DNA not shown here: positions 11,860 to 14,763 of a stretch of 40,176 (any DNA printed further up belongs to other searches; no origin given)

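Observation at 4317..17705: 13-kb seven-gene operon: giant CBM-fused SBP, two ABC permease pairs, NHL-Yip1 fusion and a DUF5696-like giant secreted protein, with no ATPase or regulator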

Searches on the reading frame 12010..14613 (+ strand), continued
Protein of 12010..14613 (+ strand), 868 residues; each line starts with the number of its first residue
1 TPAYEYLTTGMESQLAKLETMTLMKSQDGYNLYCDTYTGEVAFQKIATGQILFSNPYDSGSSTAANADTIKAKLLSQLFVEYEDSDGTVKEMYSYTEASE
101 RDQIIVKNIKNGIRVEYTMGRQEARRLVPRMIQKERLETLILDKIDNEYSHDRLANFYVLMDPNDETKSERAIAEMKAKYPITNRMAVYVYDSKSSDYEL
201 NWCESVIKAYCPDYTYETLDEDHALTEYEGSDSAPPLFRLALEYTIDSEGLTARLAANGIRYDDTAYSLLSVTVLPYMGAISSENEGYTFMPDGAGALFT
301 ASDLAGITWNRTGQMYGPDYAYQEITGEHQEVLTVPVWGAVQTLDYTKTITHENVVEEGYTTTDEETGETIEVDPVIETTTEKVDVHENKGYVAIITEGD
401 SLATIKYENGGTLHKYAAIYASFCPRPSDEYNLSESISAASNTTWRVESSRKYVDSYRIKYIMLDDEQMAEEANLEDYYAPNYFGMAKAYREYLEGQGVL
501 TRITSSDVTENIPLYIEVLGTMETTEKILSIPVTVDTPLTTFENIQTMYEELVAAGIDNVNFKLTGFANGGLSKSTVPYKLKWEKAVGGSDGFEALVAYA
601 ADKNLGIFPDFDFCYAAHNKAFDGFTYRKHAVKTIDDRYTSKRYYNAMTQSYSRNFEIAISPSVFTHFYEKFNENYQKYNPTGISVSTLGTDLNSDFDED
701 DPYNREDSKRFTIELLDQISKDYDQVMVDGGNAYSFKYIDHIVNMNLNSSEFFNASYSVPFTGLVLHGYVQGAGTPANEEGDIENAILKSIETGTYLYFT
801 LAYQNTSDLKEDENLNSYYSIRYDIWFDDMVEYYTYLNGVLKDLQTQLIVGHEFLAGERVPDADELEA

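Call 59: get_annotated_region(hit=H2, flank=12000)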
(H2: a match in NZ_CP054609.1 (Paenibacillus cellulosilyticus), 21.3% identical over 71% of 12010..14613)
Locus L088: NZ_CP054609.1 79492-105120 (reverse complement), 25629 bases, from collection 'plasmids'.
description: Paenibacillus cellulosilyticus strain KACC 14175 plasmid unnamed1, complete sequence
organism: Paenibacillus cellulosilyticus (NCBI taxid 375489)
taxonomy: Bacteria; Bacillota; Bacilli; Bacillales; Paenibacillaceae; Paenibacillus; Paenibacillus cellulosilyticus
host: -; source: cell culture,soil; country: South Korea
typing (MOB-suite, as given by PLSDB): non-mobilizable
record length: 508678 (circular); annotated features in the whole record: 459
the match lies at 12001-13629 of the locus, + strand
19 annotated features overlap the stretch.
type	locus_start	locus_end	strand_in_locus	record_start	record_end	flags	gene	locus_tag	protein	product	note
CDS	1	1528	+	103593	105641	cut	recG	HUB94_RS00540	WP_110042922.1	ATP-dependent DNA helicase RecG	GO:0006310 - DNA recombination [Evidence IEA]; GO:0006281 - DNA repair [Evidence IEA]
CDS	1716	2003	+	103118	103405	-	-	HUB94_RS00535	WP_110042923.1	stage VI sporulation protein F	-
CDS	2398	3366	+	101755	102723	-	-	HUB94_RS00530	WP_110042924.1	aldo/keto reductase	-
CDS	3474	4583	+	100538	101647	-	ugpC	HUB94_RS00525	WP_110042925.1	sn-glycerol-3-phosphate ABC transporter ATP-binding protein UgpC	-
CDS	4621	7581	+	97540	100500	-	-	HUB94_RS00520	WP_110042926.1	extracellular solute-binding protein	-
CDS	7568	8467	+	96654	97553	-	-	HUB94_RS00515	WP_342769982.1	sugar ABC transporter permease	-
CDS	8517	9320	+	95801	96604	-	-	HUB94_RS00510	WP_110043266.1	carbohydrate ABC transporter permease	GO:0008643 - carbohydrate transport [Evidence IEA]; GO:0055085 - transmembrane transport [Evidence IEA]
CDS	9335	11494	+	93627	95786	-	-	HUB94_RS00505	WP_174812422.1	YIP1 family protein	-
CDS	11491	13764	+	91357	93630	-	-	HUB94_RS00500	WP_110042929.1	DUF5696 domain-containing protein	-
CDS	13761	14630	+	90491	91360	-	-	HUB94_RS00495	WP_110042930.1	sugar ABC transporter permease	-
CDS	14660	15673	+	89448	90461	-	-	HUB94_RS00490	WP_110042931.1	carbohydrate ABC transporter permease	GO:0008643 - carbohydrate transport [Evidence IEA]; GO:0055085 - transmembrane transport [Evidence IEA]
CDS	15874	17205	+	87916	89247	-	-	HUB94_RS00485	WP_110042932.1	LLM class flavin-dependent oxidoreductase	-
CDS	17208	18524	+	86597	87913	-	-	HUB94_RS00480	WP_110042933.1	LLM class flavin-dependent oxidoreductase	-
CDS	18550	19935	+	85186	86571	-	-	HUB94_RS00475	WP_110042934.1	extracellular solute-binding protein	-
CDS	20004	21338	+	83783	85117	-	-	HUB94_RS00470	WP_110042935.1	LLM class flavin-dependent oxidoreductase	-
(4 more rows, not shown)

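Call 63: search_solved_structures(query=A3, max_evalue=10, show_alignments=3)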
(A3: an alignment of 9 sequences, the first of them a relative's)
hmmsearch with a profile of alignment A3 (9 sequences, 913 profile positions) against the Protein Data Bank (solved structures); distinct sequences matched with E-value up to 10: 19.
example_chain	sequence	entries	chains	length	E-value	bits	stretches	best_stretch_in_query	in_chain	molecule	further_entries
5wzq_A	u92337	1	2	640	2.6e-06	28.9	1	492-623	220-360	Alpha-N-acetylgalactosaminidase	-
5wzn_A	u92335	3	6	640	4.7e-06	28.1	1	492-623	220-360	Alpha-N-acetylgalactosaminidase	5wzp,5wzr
3p6j_A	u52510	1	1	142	0.0011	20.3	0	77-109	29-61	de novo designed beta-trefoil architecture with symmetric primary structure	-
3o4b_A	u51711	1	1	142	0.0051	18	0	77-109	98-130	de novo designed beta-trefoil architecture with symmetric primary structure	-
3p6i_A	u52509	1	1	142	0.0081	17.4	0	76-109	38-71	de novo designed beta-trefoil architecture with symmetric primary structure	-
4d8h_A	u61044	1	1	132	0.011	16.9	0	76-105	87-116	de novo protein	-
3o4c_A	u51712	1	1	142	0.022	16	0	77-108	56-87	de novo designed beta-trefoil architecture with symmetric primary structure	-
8rzk_A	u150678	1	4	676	0.029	15.6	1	64-103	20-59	Conserved hypothetical periplasmic protein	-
8rzg_A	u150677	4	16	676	0.029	15.6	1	64-103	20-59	Conserved hypothetical periplasmic protein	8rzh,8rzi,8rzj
5opq_A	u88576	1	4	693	0.03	15.5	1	64-103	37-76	3,6-anhydro-D-galactosidase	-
3o4d_A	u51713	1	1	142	0.034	15.3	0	77-107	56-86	de novo designed beta-trefoil architecture with symmetric primary structure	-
3snv_A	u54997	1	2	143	0.041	15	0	77-109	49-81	Symfoil-4T/Permutation #1 synthetic protein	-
3o49_A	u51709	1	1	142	0.043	15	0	78-109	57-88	de novo designed beta-trefoil architecture with symmetric primary structure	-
4qkr_A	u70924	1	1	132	0.045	14.9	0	77-107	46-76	DE NOVO PROTEIN 6XTYR/PV2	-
3o4a_A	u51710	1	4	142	0.045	14.9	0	78-109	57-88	de novo designed beta-trefoil architecture with symmetric primary structure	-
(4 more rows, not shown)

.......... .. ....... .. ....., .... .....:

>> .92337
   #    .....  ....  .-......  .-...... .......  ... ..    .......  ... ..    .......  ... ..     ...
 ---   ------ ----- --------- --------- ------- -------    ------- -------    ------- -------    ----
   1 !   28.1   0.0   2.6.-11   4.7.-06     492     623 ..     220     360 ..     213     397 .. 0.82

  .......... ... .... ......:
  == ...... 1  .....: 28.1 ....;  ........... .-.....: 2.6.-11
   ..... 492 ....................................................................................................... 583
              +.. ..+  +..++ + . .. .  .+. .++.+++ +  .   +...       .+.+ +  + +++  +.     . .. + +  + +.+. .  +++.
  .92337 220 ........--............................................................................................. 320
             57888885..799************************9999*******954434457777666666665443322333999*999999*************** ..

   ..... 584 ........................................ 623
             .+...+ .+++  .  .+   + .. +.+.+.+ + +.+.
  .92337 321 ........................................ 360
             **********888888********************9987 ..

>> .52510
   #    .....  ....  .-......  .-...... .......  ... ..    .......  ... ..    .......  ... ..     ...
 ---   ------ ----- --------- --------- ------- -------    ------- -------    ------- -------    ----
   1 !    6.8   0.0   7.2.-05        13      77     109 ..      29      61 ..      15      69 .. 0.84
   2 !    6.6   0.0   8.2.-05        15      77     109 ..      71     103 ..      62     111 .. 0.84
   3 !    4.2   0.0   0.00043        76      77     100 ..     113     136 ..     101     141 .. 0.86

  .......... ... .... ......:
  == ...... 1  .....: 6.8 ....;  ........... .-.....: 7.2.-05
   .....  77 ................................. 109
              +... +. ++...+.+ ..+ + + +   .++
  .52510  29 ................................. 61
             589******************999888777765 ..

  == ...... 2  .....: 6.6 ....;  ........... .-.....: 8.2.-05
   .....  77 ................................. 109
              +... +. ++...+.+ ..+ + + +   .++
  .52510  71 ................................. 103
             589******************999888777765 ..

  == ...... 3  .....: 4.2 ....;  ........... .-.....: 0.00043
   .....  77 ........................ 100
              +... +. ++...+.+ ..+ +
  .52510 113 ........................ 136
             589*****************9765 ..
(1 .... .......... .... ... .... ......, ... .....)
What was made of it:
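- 11914..15570 (+): g5: N-terminal signal or anchor (aa 1-32). GH129-like N-terminal β-sandwich (aa ~33-530). (β/α)8 barrel (aa ~545-880). Inserted coiled coil (aa ~893-1160). Conserved C-terminal β segment (aa ~1165-1218). Profile hit to NagBb at E 2.6e-6 (call 63).
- Closest known: GH129. Same: A family profile gives a sequence match to NagBb (call 63).
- Tried and rejected: The profile-to-PDB alignment stops before strand 4 (call 63).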

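Call 69: find_related_loci(query=L088:11491-13764:+, collection=genome_contigs, flank=10000)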
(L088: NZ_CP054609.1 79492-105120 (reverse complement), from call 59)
Query L088:11491-13764:+ (757 aa) in genome_contigs; peptide patterns used: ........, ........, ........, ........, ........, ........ (x = any residue, [..] = any of these).
31 stretches matched a pattern; 14 encode a relative of the query (tblastn E <= 1e-3); 14 distinct loci.
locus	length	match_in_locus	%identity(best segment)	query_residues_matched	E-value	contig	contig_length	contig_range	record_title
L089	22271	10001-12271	100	1-757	0e+0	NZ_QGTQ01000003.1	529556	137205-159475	Paenibacillus cellulosilyticus strain CECT 5696 Ga0244610_103, whole genome shotgun sequence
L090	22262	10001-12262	90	1-754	0e+0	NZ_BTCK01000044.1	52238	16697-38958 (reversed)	Paenibacillus sp. CCS19 sequence044, whole genome shotgun sequence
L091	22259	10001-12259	74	1-754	0e+0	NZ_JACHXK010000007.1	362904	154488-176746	Paenibacillus phyllosphaerae strain CECT 5862 Ga0372392_07, whole genome shotgun sequence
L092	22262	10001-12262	71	1-755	0e+0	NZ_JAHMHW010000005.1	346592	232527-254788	Paenibacillus vietnamensis strain N4 NODE_5_length_346592_cov_34.644442, whole genome shotgun sequence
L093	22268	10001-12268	69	1-757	0e+0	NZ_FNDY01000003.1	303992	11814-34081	Paenibacillus naphthalenovorans strain PR-N1, whole genome shotgun sequence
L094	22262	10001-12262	66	1-754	0e+0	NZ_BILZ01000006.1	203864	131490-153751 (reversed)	Paenibacillus kobensis NBRC 15729 PKO01S_CON000006, whole genome shotgun sequence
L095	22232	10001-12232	58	14-753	0e+0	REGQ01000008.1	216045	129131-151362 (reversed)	Paenibacillaceae bacterium strain CAVE-418 NODE_10_length_216045_cov_188.881686, whole genome shotgun sequence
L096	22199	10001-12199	58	26-757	0e+0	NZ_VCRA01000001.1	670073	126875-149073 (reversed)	Paenibacillus mesophilus strain SYSU K30004 Scaffold1, whole genome shotgun sequence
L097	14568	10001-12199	58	26-757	0e+0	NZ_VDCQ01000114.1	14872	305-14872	Paenibacillus hemerocallicola strain KCTC 33185 RDPYD18112709_A.Scaf114, whole genome shotgun sequence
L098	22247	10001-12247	57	10-757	0e+0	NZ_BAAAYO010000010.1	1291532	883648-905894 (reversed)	Paenibacillus hodogayensis strain JCM 12520 sequence10, whole genome shotgun sequence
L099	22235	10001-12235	56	5-757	0e+0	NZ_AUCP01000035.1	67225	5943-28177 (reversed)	Cohnella thermotolerans DSM 17683 G485DRAFT_scaffold00021.21_C, whole genome shotgun sequence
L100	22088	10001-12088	56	61-757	0e+0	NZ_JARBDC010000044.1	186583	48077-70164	Paenibacillus sp. GYB003 GYB003_genome_contig_46, whole genome shotgun sequence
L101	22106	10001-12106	53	55-756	0e+0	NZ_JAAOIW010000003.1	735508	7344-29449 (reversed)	Paenibacillus agricola strain S3N08 contig3, whole genome shotgun sequence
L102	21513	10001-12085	47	61-757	0e+0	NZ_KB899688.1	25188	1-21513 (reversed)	Paenibacillus daejeonensis DSM 15491 F556DRAFT_scaffold00030.30, whole genome shotgun sequence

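Call 70: find_related_loci(query=L087:11773-14292:+, collection=genome_contigs, flank=10000)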
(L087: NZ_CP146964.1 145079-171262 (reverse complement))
Query L087:11773-14292:+ (839 aa) in genome_contigs; peptide patterns used: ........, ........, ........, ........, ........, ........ (x = any residue, [..] = any of these).
55 stretches matched a pattern, but none encodes a relative of the query by tblastn (E <= 1e-3).
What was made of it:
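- Tried and rejected: The Butyrivibrio protein alone found nothing (call 70).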

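Call 80: find_related_loci(query=A6, collection=genome_contigs, flank=10000)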
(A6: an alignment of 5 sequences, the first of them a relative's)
Query A6 (291 aa) in genome_contigs; peptide patterns used: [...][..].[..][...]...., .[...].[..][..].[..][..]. (x = any residue, [..] = any of these).
600 stretches matched a pattern (row limit reached: there are more); 589 encode a relative of the query (tblastn E <= 1e-3); the best 80 are kept; 80 distinct loci.
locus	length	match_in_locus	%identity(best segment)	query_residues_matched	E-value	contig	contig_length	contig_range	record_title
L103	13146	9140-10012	85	1-291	2e-172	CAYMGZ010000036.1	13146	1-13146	MAG TPA_asm: uncultured Lachnospiraceae bacterium isolate SRP287540_co1_107 genome assembly, contig: NODE_5139_length_13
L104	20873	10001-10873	79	1-291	2e-161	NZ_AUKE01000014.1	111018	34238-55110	Butyrivibrio sp. MC2013 G636DRAFT_scaffold00013.13_C, whole genome shotgun sequence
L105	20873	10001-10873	76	1-291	8e-158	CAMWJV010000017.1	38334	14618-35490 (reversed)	MAG TPA_asm: uncultured Lachnospiraceae bacterium isolate SRR14411261_bin.17_metawrap_v1.3_MAG genome assembly, contig:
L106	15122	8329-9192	67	3-291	7e-135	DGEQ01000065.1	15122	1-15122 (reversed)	MAG TPA_asm: Hungateiclostridiaceae bacterium UBA3922 UBA3922_contig_4691, whole genome shotgun sequence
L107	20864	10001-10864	65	2-290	3e-132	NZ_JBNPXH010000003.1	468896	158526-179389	Anaerotaenia torta strain DSM 100431 Ga0415261_03, whole genome shotgun sequence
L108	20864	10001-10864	64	2-290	9e-128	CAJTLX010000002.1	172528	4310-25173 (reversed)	MAG TPA_asm: uncultured Lachnospiraceae bacterium isolate MGBC103678 genome assembly, contig: MGBC103678.2, whole genome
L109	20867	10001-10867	63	1-290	2e-126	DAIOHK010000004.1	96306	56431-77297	MAG TPA_asm: Bacillota bacterium isolate CTOTU40321 NODE_152_length_96306_cov_7.873477, whole genome shotgun sequence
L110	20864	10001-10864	64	3-291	6e-126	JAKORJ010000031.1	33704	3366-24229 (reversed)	MAG: Bacillota bacterium isolate all_maxbin.301 k201_226704, whole genome shotgun sequence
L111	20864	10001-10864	64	2-290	4e-124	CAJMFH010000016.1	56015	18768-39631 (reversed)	MAG TPA_asm: uncultured Lachnoclostridium sp. isolate SRR5580260-bin.56 genome assembly, contig: NODE_700_length_56015_c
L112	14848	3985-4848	63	2-290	6e-124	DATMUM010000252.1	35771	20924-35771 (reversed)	MAG TPA_asm: Mobilitalea sp. isolate SMAG_U13040 k141_53524, whole genome shotgun sequence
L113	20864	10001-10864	63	2-290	7e-124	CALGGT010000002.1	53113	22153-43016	MAG TPA_asm: uncultured Eubacterium sp. isolate ERR1278104_bin.22_CONCOCT_v1.1_MAG genome assembly, contig: ERZ842392.46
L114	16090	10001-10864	62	2-290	2e-123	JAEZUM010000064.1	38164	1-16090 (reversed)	MAG: Bacillota bacterium isolate OH_PDB_89 k127_1240520, whole genome shotgun sequence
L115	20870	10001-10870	64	1-291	2e-123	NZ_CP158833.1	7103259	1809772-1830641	Paenibacillus amylolyticus strain PAE4 chromosome, complete genome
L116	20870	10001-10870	64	1-291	2e-123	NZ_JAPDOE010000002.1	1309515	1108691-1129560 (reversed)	Paenibacillus sp. LS1 LS1_assembly_unicycler_contig_2, whole genome shotgun sequence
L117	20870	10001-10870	63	1-291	2e-123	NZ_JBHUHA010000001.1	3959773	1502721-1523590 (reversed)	Paenibacillus xanthanilyticus strain IBRC-M 10987 contig_1, whole genome shotgun sequence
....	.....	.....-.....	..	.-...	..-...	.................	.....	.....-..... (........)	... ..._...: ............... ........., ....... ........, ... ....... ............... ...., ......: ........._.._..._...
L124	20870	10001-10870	63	1-291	3e-122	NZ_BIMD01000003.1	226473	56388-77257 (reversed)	Paenibacillus humicus NBRC 102415 PHU01S_CON000003, whole genome shotgun sequence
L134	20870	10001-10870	60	1-291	2e-120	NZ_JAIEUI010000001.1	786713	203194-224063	Paenibacillus piscarius strain P121 NODE_1_length_786713_cov_130.253908, whole genome shotgun sequence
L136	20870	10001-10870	61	1-291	1e-120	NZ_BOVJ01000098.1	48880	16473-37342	Paenibacillus cisolokensis strain LC2-13A sequence098, whole genome shotgun sequence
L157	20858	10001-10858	59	5-291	2e-118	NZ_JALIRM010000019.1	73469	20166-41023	Lederbergia wuyishanensis strain CGMCC 1.12709 bacillus3_ctg19, whole genome shotgun sequence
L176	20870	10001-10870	60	1-291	2e-117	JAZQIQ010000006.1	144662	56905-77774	MAG: Acetatifactor sp. isolate T1900044623_TS20190089.MAGScoT_cleanbin_000025 SGB_915_k141_489871, whole genome shotgun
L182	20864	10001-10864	59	2-290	3e-117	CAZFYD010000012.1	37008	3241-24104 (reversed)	MAG TPA_asm: uncultured Acetatifactor sp. isolate SRP222994_co1_335 genome assembly, contig: NODE_1990_length_37008_cov_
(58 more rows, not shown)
